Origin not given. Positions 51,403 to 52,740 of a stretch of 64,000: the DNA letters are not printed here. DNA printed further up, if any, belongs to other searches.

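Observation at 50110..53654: Compact XRE-regulator plus two tandem ORFan paralogs downstream of pyrB, with operator and terminator: candidate uncharacterised system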

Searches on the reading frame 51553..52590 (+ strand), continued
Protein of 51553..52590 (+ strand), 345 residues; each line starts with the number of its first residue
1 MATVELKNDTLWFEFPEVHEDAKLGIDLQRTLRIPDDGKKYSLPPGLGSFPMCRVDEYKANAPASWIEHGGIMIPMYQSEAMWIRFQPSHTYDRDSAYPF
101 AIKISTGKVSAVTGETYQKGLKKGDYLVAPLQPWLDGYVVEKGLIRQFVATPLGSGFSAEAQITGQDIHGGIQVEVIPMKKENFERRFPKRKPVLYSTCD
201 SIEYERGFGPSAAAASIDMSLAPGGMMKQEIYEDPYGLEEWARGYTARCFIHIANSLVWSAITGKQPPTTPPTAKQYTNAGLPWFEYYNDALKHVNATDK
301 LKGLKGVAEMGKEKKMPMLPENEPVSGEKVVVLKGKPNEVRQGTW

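Call 50: search_protein_families(library=pfam, alignment_id=A2, max_evalue=0.00001)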
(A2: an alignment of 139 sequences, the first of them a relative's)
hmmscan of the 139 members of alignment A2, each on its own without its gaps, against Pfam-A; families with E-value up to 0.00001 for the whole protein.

A. member 1, L004:2725-3402:+ (225 aa): 0 families

B. families by the number of members that match (of 139 scanned): 106 families (the first 25 are shown)
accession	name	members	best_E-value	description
PF07719.23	TPR_2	3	3.6e-10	Tetratricopeptide repeat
PF01850.27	PIN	3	1.7e-09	PIN domain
PF00326.27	Peptidase_S9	2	6.1e-60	Prolyl oligopeptidase family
PF01738.24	DLH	2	1.1e-46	Dienelactone hydrolase family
PF02129.25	Peptidase_S15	2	2e-33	X-Pro dipeptidyl-peptidase (S15 family)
PF03692.20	CxxCxxCC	2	1.1e-11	Putative zinc- or iron-chelating domain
PF00561.26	Abhydrolase_1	2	1.2e-10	alpha/beta hydrolase fold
PF07394.17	DUF1501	1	8.2e-143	Protein of unknown function (DUF1501)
PF07944.18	Beta-AFase-like_GH127_cat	1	6.4e-126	Beta-L-arabinofuranosidase, GH127 catalytic domain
PF04371.20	PAD_porph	1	1.3e-116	Porphyromonas-type peptidyl-arginine deiminase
PF00012.26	HSP70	1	6.6e-110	Hsp70 protein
PF01715.23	IPPT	1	2.8e-84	IPP transferase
PF00152.25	tRNA-synt_2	1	1.3e-67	tRNA synthetases class II (D, K and N)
PF22491.1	DUF6988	1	1.6e-62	Family of unknown function (DUF6988)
PF06067.16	DUF932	1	5.1e-60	Domain of unknown function (DUF932)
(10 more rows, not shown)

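Call 51: find_encoding_contigs(protein=P0002, flank=10000, max_places=2)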
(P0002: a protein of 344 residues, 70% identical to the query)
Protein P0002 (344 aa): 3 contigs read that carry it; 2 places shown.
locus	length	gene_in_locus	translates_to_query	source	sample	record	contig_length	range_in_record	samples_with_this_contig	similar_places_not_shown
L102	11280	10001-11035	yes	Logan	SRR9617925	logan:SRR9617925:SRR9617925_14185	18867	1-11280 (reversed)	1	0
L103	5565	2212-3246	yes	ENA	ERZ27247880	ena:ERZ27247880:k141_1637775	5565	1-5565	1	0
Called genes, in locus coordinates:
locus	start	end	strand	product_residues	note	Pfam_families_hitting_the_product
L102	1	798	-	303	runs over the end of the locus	PF01555:N6_N4_Mtase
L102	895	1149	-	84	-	-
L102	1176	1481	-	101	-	-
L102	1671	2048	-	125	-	-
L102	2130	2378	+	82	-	-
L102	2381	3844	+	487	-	-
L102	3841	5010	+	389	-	-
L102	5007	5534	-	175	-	-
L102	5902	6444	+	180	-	-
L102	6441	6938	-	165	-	-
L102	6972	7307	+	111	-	-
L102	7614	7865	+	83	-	-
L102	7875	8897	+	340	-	PF00781:DAGK_cat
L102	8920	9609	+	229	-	PF00300:His_Phos_1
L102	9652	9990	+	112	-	PF13560:HTH_31, PF01381:HTH_3, PF12844:HTH_19 (faint)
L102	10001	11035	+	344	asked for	-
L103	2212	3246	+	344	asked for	-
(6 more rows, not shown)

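Call 57: search_dna_similar(query=window:51553-52590:+, collection=plasmids, mode=protein, max_rows=20)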
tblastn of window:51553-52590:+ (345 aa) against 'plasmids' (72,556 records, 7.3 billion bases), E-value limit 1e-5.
Records with a match: 6; places in all: 6; records where one place covers at least 80% of the query: 6.
Best place of each record, by identity: <60% 6.
By first word of the organism name: Euzebya 1; Bosea 1; Kovacikia 1; Miltoncostaea 1; Streptomyces 1; Bradyrhizobium 1.
By predicted mobility (MOB-suite, as given by PLSDB): non-mobilizable 5; conjugative 1.
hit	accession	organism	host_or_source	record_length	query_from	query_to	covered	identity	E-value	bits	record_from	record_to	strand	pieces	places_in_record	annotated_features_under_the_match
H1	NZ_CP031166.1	Euzebya pacifica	-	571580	4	345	99%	40.2%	2e-71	248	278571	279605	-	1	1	hypothetical protein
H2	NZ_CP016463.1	Bosea sp. RAC05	Microbial isolate,Algal phycosphere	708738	3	337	97%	36.6%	1e-60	217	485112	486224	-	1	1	hypothetical protein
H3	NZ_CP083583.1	Kovacikia minuta CCNUW1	cell culture,fresh water lake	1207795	23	313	84%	41.6%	5e-63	224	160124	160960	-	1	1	record has no annotation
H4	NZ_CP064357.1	Miltoncostaea oceani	pure culture,marine sediment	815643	26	345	93%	35.8%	6e-57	206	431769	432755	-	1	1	hypothetical protein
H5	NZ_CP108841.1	Streptomyces chartreusis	-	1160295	3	345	99%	33.2%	3e-48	181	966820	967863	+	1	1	none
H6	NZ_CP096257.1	Bradyrhizobium barranii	Glycine max cv. AC Glengarry,Cell ...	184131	26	319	85%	27.0%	7e-29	124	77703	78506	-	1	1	hypothetical protein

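Call 58: search_dna_similar(query=window:51553-52590:+, collection=phages, mode=protein, max_rows=20)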
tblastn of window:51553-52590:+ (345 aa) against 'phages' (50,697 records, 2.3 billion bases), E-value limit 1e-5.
Records with a match: 2; places in all: 2; records where one place covers at least 80% of the query: 2.
Best place of each record, by identity: <60% 2.
By first word of the organism name: Virus 1; uncultured 1.
By host as written in the record: - 2.
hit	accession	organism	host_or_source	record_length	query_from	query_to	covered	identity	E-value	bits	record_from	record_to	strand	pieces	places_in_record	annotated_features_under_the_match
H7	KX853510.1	Virus Rctr197k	enrichment culture DAMO/AAA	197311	24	345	89%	41.2%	1e-59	255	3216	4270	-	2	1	similar to putative membrane protein; overlaps another CDS with the ... | putative membrane protein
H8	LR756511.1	uncultured phage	metagenomic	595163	24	307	82%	29.4%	5e-32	132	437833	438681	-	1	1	record has no annotation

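Call 59: get_annotated_region(hit=H1, flank=5000)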
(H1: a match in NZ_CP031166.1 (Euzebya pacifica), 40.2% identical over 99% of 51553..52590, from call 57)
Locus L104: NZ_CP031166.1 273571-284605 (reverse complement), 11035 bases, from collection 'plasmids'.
description: Euzebya pacifica strain DY32-46 plasmid pEDY32-46I, complete sequence
organism: Euzebya pacifica (NCBI taxid 1608957)
taxonomy: Bacteria; Actinomycetota; Nitriliruptoria; Euzebyales; Euzebyaceae; Euzebya; Euzebya pacifica
host: -; source: -; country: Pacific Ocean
typing (MOB-suite, as given by PLSDB): non-mobilizable
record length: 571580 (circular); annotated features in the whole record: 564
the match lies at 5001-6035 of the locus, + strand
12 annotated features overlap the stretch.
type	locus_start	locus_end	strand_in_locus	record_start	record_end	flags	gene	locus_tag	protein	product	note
CDS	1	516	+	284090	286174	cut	-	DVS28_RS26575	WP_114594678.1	cell wall-binding repeat-containing protein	-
CDS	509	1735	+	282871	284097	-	-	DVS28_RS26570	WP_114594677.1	hypothetical protein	-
CDS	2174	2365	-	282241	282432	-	-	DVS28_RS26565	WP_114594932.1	hypothetical protein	-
CDS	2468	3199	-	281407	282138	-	-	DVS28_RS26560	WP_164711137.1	hypothetical protein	-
CDS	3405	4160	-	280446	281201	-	-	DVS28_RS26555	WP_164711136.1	endonuclease/exonuclease/phosphatase family protein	-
CDS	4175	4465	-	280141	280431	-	-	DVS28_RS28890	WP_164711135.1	hypothetical protein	-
CDS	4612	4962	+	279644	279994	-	-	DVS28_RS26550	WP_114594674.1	helix-turn-helix transcriptional regulator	-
CDS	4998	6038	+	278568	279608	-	-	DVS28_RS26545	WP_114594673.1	hypothetical protein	-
CDS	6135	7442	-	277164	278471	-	-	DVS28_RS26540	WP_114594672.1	hypothetical protein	-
CDS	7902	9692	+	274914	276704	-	dnaG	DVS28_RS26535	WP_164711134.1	DNA primase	GO:0006269 - DNA replication, synthesis of RNA primer [Evidence IEA]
CDS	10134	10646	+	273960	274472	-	-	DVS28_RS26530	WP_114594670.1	helix-turn-helix domain-containing protein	-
CDS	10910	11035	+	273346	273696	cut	-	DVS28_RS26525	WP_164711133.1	hypothetical protein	-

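Call 60: get_annotated_region(hit=H7, flank=5000)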
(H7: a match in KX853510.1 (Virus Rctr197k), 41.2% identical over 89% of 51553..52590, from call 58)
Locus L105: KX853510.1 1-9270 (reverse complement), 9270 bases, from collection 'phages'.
description: Virus Rctr197k, partial genome.
organism: Virus Rctr197k (NCBI taxid 1924548)
taxonomy: Viruses; Duplodnaviria; Heunggongvirae; Uroviricota; Caudoviricetes
host: -; source: enrichment culture DAMO/AAA; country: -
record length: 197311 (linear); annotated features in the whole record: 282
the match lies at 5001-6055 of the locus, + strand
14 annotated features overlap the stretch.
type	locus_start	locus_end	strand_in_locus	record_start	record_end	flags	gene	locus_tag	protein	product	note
CDS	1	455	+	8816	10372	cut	uvrD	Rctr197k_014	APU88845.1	DNA helicase II-like protein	-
misc_feature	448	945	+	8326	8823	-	-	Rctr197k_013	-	-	similar to similar to ADP-ribose-binding protein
CDS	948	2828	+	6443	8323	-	-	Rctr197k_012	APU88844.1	hypothetical protein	-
CDS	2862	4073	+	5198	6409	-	-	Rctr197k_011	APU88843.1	conserved hypothetical protein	-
CDS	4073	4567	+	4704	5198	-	-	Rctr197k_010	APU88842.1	hypothetical protein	-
CDS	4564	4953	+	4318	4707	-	-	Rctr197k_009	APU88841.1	hypothetical protein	-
CDS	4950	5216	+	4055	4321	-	-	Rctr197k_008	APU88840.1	putative membrane protein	overlaps another CDS with the same product name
misc_feature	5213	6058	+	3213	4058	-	-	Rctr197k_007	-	-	similar to putative membrane protein; overlaps another CDS with the same product name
misc_feature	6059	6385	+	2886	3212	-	-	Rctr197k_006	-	-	similar to hypothetical protein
CDS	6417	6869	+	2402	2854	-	-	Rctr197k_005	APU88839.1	hypothetical protein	-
misc_feature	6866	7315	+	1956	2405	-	-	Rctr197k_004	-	-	similar to hypothetical protein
CDS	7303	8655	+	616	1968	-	-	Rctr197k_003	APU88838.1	putative head morphogenesis protein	-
misc_feature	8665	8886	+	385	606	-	-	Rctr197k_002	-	-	similar to hypothetical protein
CDS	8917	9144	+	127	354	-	-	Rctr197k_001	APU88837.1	hypothetical protein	-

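Call 63: search_protein_families(library=pfam, proteins=[L092:7356-7823:+, L088:7377-7970:+, L024:6676-7923:+, L093:7477-7926:+, L098:7408-7728:+, L101:7635-8969:+, L105:4564-4953:+, L104:4612-4962:+, L097:7699-7911:+], max_evalue=0.01)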
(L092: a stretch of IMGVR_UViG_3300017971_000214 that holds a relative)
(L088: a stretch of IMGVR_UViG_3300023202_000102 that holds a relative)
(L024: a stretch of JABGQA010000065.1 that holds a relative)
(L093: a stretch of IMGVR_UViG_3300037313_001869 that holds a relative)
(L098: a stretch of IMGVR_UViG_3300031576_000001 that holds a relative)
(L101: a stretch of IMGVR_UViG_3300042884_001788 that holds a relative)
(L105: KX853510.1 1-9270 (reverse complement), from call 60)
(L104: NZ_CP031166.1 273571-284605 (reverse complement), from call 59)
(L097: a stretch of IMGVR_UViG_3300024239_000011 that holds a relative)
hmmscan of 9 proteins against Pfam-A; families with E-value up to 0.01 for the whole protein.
L092:7356-7823:+ (155 aa): 2 families
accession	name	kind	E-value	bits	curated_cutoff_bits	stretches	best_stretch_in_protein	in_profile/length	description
PF21983.2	NikA-like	-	0.001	19.6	27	1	78-113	2-37/72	Mobilization protein NikA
PF07230.16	Portal_T4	-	0.0067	15.7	22.9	1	121-152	203-234/433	Bacteriophage T4-like portal protein (Gp20)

L088:7377-7970:+ (197 aa): 2 families
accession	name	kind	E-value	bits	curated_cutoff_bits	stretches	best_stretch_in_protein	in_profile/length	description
PF00574.28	CLP_protease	-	1.6e-80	269.7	20.2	1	16-194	2-180/182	Clp protease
PF01972.22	SDH_protease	-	0.004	16.7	31.3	1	58-185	89-216/286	ClpP-like SDH-type serine proteinase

L024:6676-7923:+ (415 aa): 1 family
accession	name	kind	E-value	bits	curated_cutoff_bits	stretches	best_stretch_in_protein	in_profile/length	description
PF13469.12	Sulfotransfer_3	-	1.9e-23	84.3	27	1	136-356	1-216/216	Sulfotransferase family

L093:7477-7926:+ (149 aa): 0 families

L098:7408-7728:+ (106 aa): 0 families

L101:7635-8969:+ (444 aa): 0 families

L105:4564-4953:+ (129 aa): 0 families

L104:4612-4962:+ (116 aa): 3 families
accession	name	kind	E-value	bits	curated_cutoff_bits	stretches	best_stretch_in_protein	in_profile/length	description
PF13560.12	HTH_31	-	4.4e-10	40.2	27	1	3-66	1-60/64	Helix-turn-helix domain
PF01381.28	HTH_3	-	1.4e-07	31.9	23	1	23-65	11-53/55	Helix-turn-helix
PF12844.13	HTH_19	-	0.0026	18.1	30.2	1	22-69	13-60/64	Helix-turn-helix domain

L097:7699-7911:+ (70 aa): 0 families

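Call 70: fold_search(model_id=the predicted structure, library=viral)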
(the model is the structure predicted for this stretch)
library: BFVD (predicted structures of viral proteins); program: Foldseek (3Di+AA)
matches with E <= 10: 171; with E <= 0.001: 14
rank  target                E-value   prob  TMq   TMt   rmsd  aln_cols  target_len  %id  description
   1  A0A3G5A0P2            8.5e-21  1.00  0.66  0.40   8.9       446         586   22  Uncharacterized protein [Harvfovirus sp.]
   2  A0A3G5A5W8            1.5e-20  1.00  0.67  0.39   9.9       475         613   21  Uncharacterized protein [Harvfovirus sp.]
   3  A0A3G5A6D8            7.7e-09  1.00  0.44  0.34  21.2       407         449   14  Ubiquitin-like domain-containing protein [Hyperionvirus sp.]
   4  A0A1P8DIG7            1.3e-06  1.00  0.21  0.73   2.7        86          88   44  (no name in the UniProt tables at hand)
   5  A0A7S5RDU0            2.1e-06  1.00  0.38  0.52  14.5       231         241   12  (no name in the UniProt tables at hand)
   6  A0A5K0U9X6            3.9e-06  1.00  0.31  0.33  32.5       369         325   12  Uncharacterized protein [Yasminevirus sp. GU-2018]
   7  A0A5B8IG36            6.2e-06  1.00  0.35  0.31   9.2       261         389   13  Uncharacterized protein [Mimiviridae sp. ChoanoV1]
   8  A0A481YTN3            8.9e-05  0.99  0.29  0.33  21.6       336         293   10  Uncharacterized protein [Marseillevirus LCMAC101]
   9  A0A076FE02            3.5e-04  1.00  0.30  0.50   8.2       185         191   11  Uncharacterized protein [Penaeus monodon nudivirus]
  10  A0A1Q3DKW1            4.6e-04  0.90  0.22  0.27  11.7       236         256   10  Uncharacterized protein [Chionoecetes opilio bacilliform virus]
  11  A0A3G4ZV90            4.9e-04  1.00  0.33  0.38  10.4       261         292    7  Uncharacterized protein [Edafosvirus sp.]
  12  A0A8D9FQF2            7.2e-04  0.97  0.30  0.32  18.3       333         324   10  SHOCT domain-containing protein [uncultured marine phage]
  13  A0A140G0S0            8.1e-04  0.99  0.24  0.43  11.1       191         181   11  ORF098 [Infectious spleen and kidney necrosis virus]
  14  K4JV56                8.1e-04  0.97  0.31  0.31  12.5       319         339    8  Uncharacterized protein [Abalone herpesvirus (isolate Abalone/Australia/Victoria/2009)]
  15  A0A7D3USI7            2.7e-03  0.84  0.25  0.24  18.4       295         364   10  Uncharacterized protein [Fadolivirus FV1/VV64]
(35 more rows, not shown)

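Call 91: find_encoding_contigs(protein=P0148, flank=5000, max_places=5)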
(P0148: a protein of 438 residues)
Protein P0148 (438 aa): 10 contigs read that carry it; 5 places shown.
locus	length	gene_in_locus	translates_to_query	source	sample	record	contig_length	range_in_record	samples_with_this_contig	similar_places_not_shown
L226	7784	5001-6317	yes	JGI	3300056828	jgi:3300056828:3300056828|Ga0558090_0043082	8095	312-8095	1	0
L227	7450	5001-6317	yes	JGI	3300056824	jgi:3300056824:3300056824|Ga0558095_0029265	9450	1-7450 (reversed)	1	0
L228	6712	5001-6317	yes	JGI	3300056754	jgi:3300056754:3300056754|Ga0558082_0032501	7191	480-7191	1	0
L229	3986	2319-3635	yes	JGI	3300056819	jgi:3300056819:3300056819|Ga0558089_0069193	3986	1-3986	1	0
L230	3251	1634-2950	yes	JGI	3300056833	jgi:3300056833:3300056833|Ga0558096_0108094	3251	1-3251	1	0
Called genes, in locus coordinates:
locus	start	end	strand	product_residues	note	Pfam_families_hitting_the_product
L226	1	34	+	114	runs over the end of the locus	?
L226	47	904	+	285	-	PF00333:Ribosomal_S5, PF03719:Ribosomal_S5_C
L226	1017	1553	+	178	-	PF00828:Ribosomal_L27A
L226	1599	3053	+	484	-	PF00344:SecY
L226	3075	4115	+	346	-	PF00557:Peptidase_M24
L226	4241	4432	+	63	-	-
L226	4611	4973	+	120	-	PF12844:HTH_19 (weak), PF13560:HTH_31, PF01381:HTH_3 (weak)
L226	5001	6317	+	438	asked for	-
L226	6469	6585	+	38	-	PF00444:Ribosomal_L36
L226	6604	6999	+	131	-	PF00416:Ribosomal_S13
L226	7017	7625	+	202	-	-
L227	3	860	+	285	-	PF00333:Ribosomal_S5, PF03719:Ribosomal_S5_C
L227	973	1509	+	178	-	PF00828:Ribosomal_L27A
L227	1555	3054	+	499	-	PF00344:SecY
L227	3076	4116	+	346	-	PF00557:Peptidase_M24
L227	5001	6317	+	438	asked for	-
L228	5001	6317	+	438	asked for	-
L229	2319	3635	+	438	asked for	-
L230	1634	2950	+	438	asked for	-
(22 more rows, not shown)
